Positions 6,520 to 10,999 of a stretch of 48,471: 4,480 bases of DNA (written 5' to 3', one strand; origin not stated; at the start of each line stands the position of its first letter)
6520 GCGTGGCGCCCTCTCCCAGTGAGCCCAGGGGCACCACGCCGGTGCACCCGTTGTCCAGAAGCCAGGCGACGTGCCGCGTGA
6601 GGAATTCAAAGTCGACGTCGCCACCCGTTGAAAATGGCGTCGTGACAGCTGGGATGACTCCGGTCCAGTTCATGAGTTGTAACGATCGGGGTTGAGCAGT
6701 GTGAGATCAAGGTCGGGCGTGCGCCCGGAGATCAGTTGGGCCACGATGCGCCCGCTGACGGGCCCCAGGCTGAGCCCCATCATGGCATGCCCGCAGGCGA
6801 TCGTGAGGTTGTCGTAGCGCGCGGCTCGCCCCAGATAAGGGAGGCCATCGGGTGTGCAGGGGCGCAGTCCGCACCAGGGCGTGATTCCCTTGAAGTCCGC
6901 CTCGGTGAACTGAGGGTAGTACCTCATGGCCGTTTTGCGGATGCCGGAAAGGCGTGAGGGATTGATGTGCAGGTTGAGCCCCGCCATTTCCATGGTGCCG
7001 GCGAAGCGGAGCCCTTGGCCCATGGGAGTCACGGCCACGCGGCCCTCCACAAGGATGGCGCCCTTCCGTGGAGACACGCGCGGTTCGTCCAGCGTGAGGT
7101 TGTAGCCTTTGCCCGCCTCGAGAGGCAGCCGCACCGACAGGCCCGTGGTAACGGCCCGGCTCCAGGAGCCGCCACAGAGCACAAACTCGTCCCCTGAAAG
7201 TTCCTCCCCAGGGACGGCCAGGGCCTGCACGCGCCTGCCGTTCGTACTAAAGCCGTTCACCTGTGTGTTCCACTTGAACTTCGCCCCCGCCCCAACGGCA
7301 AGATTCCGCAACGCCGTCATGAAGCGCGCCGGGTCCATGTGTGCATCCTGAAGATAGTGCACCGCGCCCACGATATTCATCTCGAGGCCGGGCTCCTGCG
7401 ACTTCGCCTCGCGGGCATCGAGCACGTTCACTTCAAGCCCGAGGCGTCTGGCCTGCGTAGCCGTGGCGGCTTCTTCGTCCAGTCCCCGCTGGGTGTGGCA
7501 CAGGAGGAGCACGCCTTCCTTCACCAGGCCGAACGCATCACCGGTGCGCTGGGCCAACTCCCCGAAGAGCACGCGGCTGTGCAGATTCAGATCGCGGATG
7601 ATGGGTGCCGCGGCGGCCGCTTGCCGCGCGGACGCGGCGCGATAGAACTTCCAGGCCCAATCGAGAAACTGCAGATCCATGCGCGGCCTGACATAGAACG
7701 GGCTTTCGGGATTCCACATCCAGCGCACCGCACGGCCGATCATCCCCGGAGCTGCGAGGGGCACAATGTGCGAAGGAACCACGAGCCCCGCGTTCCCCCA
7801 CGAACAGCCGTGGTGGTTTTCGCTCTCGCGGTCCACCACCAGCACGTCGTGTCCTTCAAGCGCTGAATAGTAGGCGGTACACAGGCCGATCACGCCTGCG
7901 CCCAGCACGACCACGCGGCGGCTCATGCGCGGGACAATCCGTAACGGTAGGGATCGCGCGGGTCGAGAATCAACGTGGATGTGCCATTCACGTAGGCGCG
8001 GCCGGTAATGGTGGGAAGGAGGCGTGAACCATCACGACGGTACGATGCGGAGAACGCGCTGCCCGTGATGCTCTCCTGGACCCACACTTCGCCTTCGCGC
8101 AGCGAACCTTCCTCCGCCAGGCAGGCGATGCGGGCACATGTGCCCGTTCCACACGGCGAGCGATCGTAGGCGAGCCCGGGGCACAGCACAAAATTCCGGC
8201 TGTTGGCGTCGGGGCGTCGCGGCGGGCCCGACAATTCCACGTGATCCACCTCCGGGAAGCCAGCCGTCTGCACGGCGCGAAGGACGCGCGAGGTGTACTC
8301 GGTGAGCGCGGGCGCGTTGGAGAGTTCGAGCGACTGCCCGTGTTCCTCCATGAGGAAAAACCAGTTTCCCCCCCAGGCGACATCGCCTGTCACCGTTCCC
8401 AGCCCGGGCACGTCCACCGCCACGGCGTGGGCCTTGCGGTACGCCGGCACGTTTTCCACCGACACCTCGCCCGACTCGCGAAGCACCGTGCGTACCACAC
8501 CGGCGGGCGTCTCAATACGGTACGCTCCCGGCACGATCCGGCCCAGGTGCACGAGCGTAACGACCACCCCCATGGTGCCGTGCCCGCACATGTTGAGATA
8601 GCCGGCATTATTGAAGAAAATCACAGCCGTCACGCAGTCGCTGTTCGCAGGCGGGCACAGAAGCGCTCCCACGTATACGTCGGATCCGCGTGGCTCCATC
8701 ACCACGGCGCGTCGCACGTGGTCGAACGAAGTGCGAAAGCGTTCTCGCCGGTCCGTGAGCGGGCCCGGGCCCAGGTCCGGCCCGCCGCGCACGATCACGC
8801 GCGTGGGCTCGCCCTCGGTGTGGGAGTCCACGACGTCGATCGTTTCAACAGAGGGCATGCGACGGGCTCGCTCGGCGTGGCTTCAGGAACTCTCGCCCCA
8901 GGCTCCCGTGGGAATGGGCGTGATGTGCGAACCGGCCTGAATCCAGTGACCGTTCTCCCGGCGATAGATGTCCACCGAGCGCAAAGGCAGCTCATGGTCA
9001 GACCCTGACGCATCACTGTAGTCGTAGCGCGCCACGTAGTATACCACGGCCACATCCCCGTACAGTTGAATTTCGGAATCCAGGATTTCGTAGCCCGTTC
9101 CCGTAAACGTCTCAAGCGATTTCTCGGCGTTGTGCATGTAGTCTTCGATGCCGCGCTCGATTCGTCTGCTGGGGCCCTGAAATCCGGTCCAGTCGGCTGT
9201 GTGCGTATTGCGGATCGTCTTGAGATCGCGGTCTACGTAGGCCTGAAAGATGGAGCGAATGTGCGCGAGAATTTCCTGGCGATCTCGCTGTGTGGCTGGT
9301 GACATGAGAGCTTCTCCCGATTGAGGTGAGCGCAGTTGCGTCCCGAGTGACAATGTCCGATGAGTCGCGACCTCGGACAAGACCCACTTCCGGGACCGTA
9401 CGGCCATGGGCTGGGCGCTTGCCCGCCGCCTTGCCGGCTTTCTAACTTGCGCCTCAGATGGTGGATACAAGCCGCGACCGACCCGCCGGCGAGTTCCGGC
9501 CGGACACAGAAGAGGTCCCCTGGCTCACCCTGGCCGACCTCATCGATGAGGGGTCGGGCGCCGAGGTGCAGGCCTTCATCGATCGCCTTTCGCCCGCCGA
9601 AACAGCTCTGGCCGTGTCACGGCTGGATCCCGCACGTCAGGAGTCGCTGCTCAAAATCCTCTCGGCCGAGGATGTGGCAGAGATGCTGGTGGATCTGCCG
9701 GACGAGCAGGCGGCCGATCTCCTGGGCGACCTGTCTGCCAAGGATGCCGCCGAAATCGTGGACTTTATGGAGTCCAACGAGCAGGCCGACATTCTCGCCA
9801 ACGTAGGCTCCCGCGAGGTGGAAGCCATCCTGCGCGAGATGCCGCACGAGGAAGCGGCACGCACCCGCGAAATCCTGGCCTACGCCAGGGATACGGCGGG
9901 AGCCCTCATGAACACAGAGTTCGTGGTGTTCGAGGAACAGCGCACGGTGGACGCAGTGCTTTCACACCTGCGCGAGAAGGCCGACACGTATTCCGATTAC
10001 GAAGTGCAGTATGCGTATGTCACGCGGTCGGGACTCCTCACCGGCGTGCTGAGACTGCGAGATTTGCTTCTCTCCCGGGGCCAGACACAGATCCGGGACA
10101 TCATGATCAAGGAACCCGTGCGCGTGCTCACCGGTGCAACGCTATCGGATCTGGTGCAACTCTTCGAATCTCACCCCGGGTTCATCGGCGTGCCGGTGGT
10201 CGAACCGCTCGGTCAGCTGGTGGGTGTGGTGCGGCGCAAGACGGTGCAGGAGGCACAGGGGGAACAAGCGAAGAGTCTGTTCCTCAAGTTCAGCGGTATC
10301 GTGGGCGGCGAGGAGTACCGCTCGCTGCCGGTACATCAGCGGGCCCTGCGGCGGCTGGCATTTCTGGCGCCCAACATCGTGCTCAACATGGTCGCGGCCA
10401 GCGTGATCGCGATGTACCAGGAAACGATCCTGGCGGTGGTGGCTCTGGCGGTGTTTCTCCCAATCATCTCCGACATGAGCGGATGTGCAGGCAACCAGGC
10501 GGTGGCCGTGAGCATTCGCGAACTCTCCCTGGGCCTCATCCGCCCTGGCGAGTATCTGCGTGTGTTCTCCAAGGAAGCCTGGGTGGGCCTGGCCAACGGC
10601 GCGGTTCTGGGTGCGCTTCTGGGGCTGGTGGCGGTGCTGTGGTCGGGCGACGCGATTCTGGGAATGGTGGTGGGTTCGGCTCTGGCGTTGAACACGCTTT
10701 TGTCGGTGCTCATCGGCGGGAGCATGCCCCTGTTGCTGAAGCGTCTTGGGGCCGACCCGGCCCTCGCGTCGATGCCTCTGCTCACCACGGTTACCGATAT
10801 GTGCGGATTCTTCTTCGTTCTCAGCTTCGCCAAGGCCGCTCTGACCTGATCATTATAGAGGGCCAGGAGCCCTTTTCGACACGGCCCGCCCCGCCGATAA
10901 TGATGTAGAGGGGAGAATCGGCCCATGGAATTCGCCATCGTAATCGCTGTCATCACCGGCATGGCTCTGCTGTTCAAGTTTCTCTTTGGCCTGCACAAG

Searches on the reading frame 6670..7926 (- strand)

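Call 29: search_protein_families(library=pfam, proteins=[window:6670-7926:-], max_evalue=0.001)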
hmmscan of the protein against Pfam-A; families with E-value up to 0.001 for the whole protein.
window:6670-7926:- (418 aa): 5 families
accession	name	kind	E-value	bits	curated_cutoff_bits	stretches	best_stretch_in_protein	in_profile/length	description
PF01266.30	DAO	-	2.7e-65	221.6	27.9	1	4-398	1-353/353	FAD dependent oxidoreductase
PF07992.20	Pyr_redox_2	-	1.5e-05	25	26.1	0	3-35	143-175/291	Pyridine nucleotide-disulphide oxidoreductase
PF13450.12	NAD_binding_8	-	3.7e-05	24.4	21.9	1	7-35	1-29/68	NAD(P)-binding Rossmann-like domain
PF00070.33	Pyr_redox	-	0.00091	20.1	22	0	4-36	1-33/82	Pyridine nucleotide-disulphide oxidoreductase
PF03721.20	UDPG_MGDP_dh_N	-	0.00099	19.2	27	0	4-36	2-34/187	UDP-glucose/GDP-mannose dehydrogenase family, NAD binding domain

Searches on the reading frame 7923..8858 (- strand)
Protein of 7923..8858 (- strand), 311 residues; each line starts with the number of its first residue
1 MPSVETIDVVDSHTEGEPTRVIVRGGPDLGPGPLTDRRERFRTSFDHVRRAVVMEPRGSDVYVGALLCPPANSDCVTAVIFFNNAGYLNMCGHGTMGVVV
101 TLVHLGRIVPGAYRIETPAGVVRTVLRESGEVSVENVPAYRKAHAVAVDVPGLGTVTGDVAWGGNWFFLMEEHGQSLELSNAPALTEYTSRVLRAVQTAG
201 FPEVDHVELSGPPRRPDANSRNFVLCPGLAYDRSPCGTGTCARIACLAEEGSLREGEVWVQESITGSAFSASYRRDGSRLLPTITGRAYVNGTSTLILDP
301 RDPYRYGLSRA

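Call 29: search_protein_families(library=pfam, proteins=[window:7923-8858:-], max_evalue=0.001)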
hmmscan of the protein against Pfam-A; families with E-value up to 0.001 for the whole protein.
window:7923-8858:- (311 aa): 3 families
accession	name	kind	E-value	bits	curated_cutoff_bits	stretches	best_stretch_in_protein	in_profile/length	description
PF05544.16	Pro_racemase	-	3.4e-96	322.6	27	1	9-308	1-324/325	Proline racemase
PF01678.24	DAP_epimerase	-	5.1e-07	30.2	34.7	1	63-135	40-114/121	Diaminopimelate epimerase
PF02567.21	PhzC-PhzF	-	0.00022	21.3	27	0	80-130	56-106/281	Phenazine biosynthesis-like protein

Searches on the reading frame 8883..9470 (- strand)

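Call 29: search_protein_families(library=pfam, proteins=[window:8883-9470:-], max_evalue=0.001)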
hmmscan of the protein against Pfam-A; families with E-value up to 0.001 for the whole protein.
window:8883-9470:- (195 aa): 4 families
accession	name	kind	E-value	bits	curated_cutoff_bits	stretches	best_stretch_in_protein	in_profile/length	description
PF14534.12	DUF4440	-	2.9e-11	44.2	25.2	1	67-176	1-105/107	Domain of unknown function (DUF4440)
PF13474.12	SnoaL_3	-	3.6e-07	31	22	1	68-179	2-112/121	SnoaL-like domain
PF08332.16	CaMKII_AD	-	1.8e-06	28.5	22.1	1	64-183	2-124/128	Calcium/calmodulin dependent protein kinase II association domain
PF12680.13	SnoaL_2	-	2.3e-05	25.3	27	1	72-177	2-100/102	SnoaL-like domain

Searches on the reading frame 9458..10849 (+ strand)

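Call 29: search_protein_families(library=pfam, proteins=[window:9458-10849:+], max_evalue=0.001)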
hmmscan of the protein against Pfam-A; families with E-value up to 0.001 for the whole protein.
window:9458-10849:+ (463 aa): 3 families
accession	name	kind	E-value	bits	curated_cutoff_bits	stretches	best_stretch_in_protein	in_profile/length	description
PF01769.21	MgtE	-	8.3e-32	110.5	27.6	1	334-456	1-124/125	Divalent cation transporter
PF03448.22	MgtE_N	-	1.9e-17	64.1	25.9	1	44-144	1-101/102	MgtE intracellular N domain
PF00571.33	CBS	-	6e-12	46.1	24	1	212-266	1-54/57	CBS domain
